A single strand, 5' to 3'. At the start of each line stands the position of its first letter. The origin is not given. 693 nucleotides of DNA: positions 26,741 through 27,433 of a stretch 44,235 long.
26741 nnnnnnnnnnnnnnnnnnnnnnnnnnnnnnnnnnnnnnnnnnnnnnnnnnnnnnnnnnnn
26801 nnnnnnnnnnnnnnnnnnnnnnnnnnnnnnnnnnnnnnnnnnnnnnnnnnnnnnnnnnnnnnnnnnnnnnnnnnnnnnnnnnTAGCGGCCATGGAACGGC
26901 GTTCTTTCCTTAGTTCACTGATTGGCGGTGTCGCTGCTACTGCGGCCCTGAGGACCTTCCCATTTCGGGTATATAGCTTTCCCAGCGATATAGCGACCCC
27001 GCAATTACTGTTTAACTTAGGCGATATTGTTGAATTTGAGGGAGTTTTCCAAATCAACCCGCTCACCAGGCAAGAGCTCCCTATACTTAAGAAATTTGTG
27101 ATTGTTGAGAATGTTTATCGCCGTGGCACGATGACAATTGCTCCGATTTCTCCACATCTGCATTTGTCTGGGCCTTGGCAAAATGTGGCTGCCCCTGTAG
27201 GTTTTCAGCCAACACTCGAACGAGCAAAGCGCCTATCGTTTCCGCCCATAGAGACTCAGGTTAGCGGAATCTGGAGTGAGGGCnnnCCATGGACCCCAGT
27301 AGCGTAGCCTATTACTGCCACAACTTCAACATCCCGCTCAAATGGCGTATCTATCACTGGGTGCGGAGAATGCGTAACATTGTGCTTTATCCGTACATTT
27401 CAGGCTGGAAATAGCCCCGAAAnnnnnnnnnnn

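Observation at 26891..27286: Free-standing paralog of part of the coat protein carrying a twin-arginine export signal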

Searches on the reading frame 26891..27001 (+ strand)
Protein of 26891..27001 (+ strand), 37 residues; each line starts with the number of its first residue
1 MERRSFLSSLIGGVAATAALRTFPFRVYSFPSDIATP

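Call 15: find_related_loci(query=A1, collection=genome_contigs, flank=8000)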
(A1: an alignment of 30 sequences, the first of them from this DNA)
Query A1 (37 aa) in genome_contigs; peptide patterns used: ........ (x = any residue, [..] = any of these).
42 stretches matched a pattern, but none encodes a relative of the query by tblastn (E <= 1e-3).

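Call 16: find_related_loci(query=A1, collection=viral_contigs, flank=8000)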
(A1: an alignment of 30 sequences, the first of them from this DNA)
Query A1 (37 aa) in viral_contigs; peptide patterns used: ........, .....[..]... (x = any residue, [..] = any of these).
238 stretches matched a pattern; 23 encode a relative of the query (tblastn E <= 1e-3); 22 distinct loci.
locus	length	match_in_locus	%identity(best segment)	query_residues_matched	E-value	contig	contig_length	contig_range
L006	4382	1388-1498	78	1-37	2e-16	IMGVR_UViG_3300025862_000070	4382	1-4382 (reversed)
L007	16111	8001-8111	73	1-37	7e-15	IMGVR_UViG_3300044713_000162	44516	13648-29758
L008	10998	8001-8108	75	1-36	9e-15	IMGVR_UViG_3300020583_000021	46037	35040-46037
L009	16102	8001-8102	76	1-34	2e-14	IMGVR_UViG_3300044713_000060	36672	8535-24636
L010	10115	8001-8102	79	1-34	3e-14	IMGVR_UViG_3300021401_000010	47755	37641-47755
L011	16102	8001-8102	71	1-34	1e-13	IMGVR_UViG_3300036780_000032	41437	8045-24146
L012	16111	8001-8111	78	1-37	2e-13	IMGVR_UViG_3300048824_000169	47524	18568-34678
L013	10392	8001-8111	70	1-37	2e-13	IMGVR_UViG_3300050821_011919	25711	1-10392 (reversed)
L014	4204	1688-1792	71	1-35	4e-13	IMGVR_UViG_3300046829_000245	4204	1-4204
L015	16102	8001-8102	68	1-34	4e-13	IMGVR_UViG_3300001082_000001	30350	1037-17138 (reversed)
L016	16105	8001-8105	63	3-37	2e-12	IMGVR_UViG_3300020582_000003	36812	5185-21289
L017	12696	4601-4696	72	1-32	2e-11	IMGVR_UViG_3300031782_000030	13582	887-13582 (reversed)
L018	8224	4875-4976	59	1-34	4e-11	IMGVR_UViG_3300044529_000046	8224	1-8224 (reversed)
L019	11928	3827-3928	62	1-34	9e-11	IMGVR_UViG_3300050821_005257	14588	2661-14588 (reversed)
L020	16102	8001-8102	76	1-34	2e-8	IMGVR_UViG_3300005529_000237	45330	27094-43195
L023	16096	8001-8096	78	1-32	1e-7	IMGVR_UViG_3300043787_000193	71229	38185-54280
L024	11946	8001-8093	77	1-31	2e-7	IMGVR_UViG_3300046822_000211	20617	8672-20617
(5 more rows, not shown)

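Call 21: search_protein_representatives(alignment_id=A1)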
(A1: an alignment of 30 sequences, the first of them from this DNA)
Query: 30 sequences, 37 profile positions. Proteins with E-value up to 0.001 (for the whole library): 918; up to 1e-10: 663; up to 1e-30: 0. The best 150 are listed.
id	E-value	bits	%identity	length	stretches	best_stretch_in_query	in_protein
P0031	4.3e-27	109.4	-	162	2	1-35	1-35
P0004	2.0e-20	88.1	-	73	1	1-35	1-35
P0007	3.3e-20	87.3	-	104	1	1-37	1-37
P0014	3.4e-20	87.3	-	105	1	1-36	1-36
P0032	7.5e-20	86.2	-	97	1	1-36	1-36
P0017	8.9e-20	86.0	-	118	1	1-36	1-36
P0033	1.1e-19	85.7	-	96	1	1-36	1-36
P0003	1.8e-19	85.0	-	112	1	1-37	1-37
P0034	1.8e-19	85.0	-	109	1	1-37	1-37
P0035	2.1e-19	84.8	-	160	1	1-35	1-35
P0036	3.0e-19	84.3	-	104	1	1-36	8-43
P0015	3.1e-19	84.2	-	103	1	1-35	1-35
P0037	4.4e-19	83.7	-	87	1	1-36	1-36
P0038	4.8e-19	83.6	-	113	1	1-35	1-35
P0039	5.4e-19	83.4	-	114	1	1-36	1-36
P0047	9.7e-19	82.6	-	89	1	1-35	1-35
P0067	3.7e-18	80.8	-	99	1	1-35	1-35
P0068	3.8e-18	80.7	-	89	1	1-36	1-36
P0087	6.8e-18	79.9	-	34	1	1-32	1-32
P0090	7.2e-18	79.8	-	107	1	1-37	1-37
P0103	1.3e-17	79.0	-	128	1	1-36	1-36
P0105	1.4e-17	79.0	-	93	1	1-37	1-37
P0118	1.9e-17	78.5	-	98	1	1-37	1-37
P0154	4.4e-17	77.3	-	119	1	1-35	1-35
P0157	4.6e-17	77.3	-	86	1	1-35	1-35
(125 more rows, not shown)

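Call 38: search_protein_families(library=ncbifam, alignment_id=A1, max_evalue=1)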
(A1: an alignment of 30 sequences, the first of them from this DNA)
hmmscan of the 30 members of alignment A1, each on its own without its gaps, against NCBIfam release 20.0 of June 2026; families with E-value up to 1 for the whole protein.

A. member 1, seq(37 aa): 0 families

B. families by the number of members that match (of 30 scanned): 7 families
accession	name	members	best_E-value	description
TIGR01409.1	TAT_signal_seq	19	0.00023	twin-arginine translocation signal domain-containing protein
TIGR03171.1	soxL2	16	0.021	Rieske iron-sulfur protein SoxL2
TIGR02811.1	formate_TAT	9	0.039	formate dehydrogenase region TAT target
NF040918.1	LPFR_fam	3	0.02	LPFR motif small protein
TIGR01416.1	Rieske_proteo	2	0.028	ubiquinol-cytochrome c reductase iron-sulfur subunit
NF038009.1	TatB_1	1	0.17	twin-arginine translocation system-associated protein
NF045928.1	Cytb6fFeSPetC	1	0.23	cytochrome b6-f complex iron-sulfur subunit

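Call 39: search_protein_families(library=ncbifam, proteins=[P0087, P0031, P0033], max_evalue=5)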
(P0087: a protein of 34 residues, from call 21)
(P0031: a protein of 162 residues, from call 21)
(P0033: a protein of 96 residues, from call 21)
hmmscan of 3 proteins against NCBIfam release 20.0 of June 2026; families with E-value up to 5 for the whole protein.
P0087 (34 aa): 1 family
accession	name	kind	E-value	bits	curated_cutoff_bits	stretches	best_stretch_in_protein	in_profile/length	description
TIGR01409.1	TAT_signal_seq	domain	0.011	16.1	16.7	1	2-20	2-18/29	twin-arginine translocation signal domain-containing protein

P0031 (162 aa): 2 families
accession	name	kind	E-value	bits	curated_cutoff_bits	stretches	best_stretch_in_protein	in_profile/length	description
TIGR01409.1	TAT_signal_seq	domain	0.46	11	16.7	1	2-20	2-18/29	twin-arginine translocation signal domain-containing protein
NF040918.1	LPFR_fam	subfamily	1.8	8.4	40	0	16-27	14-25/35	LPFR motif small protein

P0033 (96 aa): 2 families
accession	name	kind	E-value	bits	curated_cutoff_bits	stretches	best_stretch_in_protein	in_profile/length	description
TIGR03171.1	soxL2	equivalog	0.075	12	582.1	1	2-35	62-95/321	Rieske iron-sulfur protein SoxL2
TIGR01409.1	TAT_signal_seq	domain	0.39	11.2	16.7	1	2-20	2-18/29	twin-arginine translocation signal domain-containing protein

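Call 55: search_solved_structures(query=A1, max_evalue=10, show_alignments=3)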
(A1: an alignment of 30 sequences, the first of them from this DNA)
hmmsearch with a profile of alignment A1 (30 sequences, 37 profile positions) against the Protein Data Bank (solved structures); distinct sequences matched with E-value up to 10: 15.
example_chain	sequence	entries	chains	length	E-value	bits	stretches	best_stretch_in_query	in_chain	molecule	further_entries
6fdj_A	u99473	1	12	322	0.24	14.2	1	1-18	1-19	Two-domain laccase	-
7pen_A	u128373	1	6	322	0.24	14.2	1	1-18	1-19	Two-domain laccase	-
6zip_A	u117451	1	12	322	0.24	14.1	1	1-18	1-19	Two-domain laccase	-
5mkm_A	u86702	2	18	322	0.24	14.1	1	1-18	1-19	Two-domain laccase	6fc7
5o3k_A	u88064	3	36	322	0.24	14.1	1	1-18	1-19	Two-domain laccase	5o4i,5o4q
5lhl_A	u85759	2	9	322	0.24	14.1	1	1-18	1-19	Two-domain laccase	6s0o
6zij_A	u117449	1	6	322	0.24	14.1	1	1-18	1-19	Two-domain laccase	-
6rhq_A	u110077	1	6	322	0.24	14.1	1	1-18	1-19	Two-domain laccase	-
2zzv_A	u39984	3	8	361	0.27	14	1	2-19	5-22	ABC transporter, solute-binding protein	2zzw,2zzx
6rh9_A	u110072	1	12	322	0.27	14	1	1-18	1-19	Two-domain laccase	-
2hzk_A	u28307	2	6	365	0.48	13.2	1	1-18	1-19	TRAP-T family sorbitol/mannitol transporter, periplasmic binding protein, SmoM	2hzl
1y9i_A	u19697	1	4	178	1.4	11.6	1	5-21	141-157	low temperature requirement C protein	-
5jcm_A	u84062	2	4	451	5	9.9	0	6-28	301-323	Os09g0567300 protein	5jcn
5jcl_A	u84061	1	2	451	5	9.9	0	6-28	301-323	Os09g0567300 protein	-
5jci_A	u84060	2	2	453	5.1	9.9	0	6-28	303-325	Os09g0567300 protein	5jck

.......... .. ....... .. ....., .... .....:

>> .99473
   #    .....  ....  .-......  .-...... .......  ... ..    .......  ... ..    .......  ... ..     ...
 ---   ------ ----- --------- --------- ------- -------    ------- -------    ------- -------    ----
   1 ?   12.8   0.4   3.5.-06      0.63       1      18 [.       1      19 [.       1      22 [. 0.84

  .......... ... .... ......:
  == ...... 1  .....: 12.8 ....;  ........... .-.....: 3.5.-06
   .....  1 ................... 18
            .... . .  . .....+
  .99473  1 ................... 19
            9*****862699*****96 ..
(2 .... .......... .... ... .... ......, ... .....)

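Call 68: search_protein_families(library=pfam, proteins=[L007:9964-11241:-, L011:10761-12167:-, L023:10224-11495:-, L009:5342-6613:-, L020:6568-7917:+, L024:8397-9848:+], max_evalue=0.01)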
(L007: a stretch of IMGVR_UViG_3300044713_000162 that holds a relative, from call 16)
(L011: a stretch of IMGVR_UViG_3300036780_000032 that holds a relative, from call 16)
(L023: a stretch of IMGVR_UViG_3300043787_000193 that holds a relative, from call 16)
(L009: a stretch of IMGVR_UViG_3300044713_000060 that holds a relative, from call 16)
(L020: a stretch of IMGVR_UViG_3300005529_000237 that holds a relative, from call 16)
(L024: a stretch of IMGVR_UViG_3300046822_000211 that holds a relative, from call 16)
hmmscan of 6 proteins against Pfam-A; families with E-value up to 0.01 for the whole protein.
L007:9964-11241:- (425 aa): 0 families

L011:10761-12167:- (468 aa): 1 family
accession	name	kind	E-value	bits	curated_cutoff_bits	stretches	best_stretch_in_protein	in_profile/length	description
PF11651.14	P22_CoatProtein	-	8.1e-26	91.2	24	1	55-465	12-421/423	P22 coat protein - gene protein 5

L023:10224-11495:- (423 aa): 0 families

L009:5342-6613:- (423 aa): 0 families

L020:6568-7917:+ (450 aa): 0 families

L024:8397-9848:+ (484 aa): 0 families

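Call 69: search_protein_families(library=phrogs, proteins=[L007:9964-11241:-, L023:10224-11495:-, L009:5342-6613:-, L020:6568-7917:+, L024:8397-9848:+], max_evalue=0.01)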
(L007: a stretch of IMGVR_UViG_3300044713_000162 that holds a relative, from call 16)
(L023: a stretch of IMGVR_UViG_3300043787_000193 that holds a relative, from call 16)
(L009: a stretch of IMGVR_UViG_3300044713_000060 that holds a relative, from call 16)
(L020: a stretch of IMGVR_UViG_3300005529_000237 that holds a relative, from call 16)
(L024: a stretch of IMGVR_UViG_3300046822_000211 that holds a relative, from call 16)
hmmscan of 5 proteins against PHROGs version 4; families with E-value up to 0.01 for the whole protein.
L007:9964-11241:- (425 aa): 1 family
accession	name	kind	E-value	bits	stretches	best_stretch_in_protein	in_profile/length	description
phrog_14242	-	head and packaging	0.0014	18.4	1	136-222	134-213/396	major head protein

L023:10224-11495:- (423 aa): 0 families

L009:5342-6613:- (423 aa): 0 families

L020:6568-7917:+ (450 aa): 0 families

L024:8397-9848:+ (484 aa): 1 family
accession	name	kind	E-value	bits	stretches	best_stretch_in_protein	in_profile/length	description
phrog_14242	-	head and packaging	0.00044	20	1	147-305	91-233/396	major head protein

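Call 71: search_solved_structures(query=A6, max_evalue=1)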
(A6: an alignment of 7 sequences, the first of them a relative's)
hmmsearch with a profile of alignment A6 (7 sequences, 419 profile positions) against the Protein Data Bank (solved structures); distinct sequences matched with E-value up to 1: 1.
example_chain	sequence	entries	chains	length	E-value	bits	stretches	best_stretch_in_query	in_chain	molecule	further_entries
7jtg_A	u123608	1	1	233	0.19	13.7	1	68-149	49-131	RM11-43 Fab heavy chain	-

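Call 72: search_protein_families(library=pfam, proteins=[P0047, P0067, P0090, P0103, P0068, P0105, P0154, P0036, P0118], max_evalue=0.05)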
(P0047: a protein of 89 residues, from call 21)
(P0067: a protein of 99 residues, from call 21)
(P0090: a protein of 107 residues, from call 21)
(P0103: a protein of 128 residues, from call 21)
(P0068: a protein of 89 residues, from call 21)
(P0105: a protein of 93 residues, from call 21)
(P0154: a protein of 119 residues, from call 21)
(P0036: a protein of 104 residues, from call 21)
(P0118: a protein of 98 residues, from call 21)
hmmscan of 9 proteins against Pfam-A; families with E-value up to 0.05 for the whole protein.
P0047 (89 aa): 1 family
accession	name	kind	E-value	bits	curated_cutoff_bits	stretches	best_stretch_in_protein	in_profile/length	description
PF25471.1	TM_PetC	-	0.009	16.2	37.1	1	1-20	7-27/48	Iron-sulfur subunit PetC transmembrane anchor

P0067 (99 aa): 1 family
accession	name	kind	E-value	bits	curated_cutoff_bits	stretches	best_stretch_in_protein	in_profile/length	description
PF10518.14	TAT_signal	-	0.0066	16.8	22.7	1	1-19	2-19/21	TAT (twin-arginine translocation) pathway signal sequence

P0090 (107 aa): 1 family
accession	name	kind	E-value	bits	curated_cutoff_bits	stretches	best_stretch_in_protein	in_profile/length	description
PF10518.14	TAT_signal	-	0.0026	18.1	22.7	1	1-19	2-20/21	TAT (twin-arginine translocation) pathway signal sequence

P0103 (128 aa): 1 family
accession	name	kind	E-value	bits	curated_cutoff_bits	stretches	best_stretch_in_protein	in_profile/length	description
PF10518.14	TAT_signal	-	0.0048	17.2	22.7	1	1-19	2-19/21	TAT (twin-arginine translocation) pathway signal sequence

P0068 (89 aa): 0 families

P0105 (93 aa): 1 family
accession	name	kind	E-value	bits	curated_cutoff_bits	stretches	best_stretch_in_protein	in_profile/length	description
PF10518.14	TAT_signal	-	0.0074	16.6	22.7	1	1-18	2-19/21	TAT (twin-arginine translocation) pathway signal sequence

P0154 (119 aa): 1 family
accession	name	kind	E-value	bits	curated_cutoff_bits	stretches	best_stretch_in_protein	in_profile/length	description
PF22780.1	HI0933_like_1st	-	0.049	13.9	27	0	40-89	46-99/165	HI0933-like protein barrel and H2TH domain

P0036 (104 aa): 0 families

P0118 (98 aa): 0 families

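Call 79: search_protein_families(library=pfam, proteins=[L007:12876-15248:-, L007:11495-13021:-, L007:9010-9612:-, L007:8273-8968:-, P0157, L024:4039-6558:+, L007:6740-7846:-], max_evalue=0.01)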
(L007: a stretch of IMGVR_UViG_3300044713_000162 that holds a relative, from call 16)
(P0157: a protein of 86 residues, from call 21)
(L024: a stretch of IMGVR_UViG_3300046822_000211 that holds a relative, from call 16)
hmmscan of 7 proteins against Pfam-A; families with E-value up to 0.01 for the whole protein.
L007:12876-15248:- (790 aa): 0 families

L007:11495-13021:- (508 aa): 1 family
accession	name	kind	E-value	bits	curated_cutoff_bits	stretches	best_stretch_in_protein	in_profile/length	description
PF00038.26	Filament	-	2.1e-05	24.8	40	1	263-380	165-283/313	Intermediate filament protein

L007:9010-9612:- (200 aa): 0 families

L007:8273-8968:- (231 aa): 0 families

P0157 (86 aa): 0 families

L024:4039-6558:+ (840 aa): 0 families

L007:6740-7846:- (368 aa): 0 families

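Call 91: search_dna_similar(query=L007:9964-11241:-, collection=phages, mode=protein, max_evalue=0.001, max_rows=15)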
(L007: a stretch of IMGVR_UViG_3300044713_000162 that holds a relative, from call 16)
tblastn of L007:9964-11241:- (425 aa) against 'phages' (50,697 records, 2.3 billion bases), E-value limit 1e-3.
No match.

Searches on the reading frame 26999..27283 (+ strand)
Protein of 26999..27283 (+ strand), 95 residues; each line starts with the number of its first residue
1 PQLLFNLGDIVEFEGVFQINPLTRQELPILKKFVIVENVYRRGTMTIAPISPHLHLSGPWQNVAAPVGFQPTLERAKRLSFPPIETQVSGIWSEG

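Call 23: find_homologous_proteins(query=window:26999-27283:+, max_evalue=0.1)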
Query seq(95 aa) (95 aa): 2 proteins with E <= 0.1 among 2 candidates.
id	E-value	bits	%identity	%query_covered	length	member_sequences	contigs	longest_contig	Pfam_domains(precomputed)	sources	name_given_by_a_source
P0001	1.2e-56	207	100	100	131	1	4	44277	-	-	-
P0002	1.1e-32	130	69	98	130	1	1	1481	-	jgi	jgi:hypothetical protein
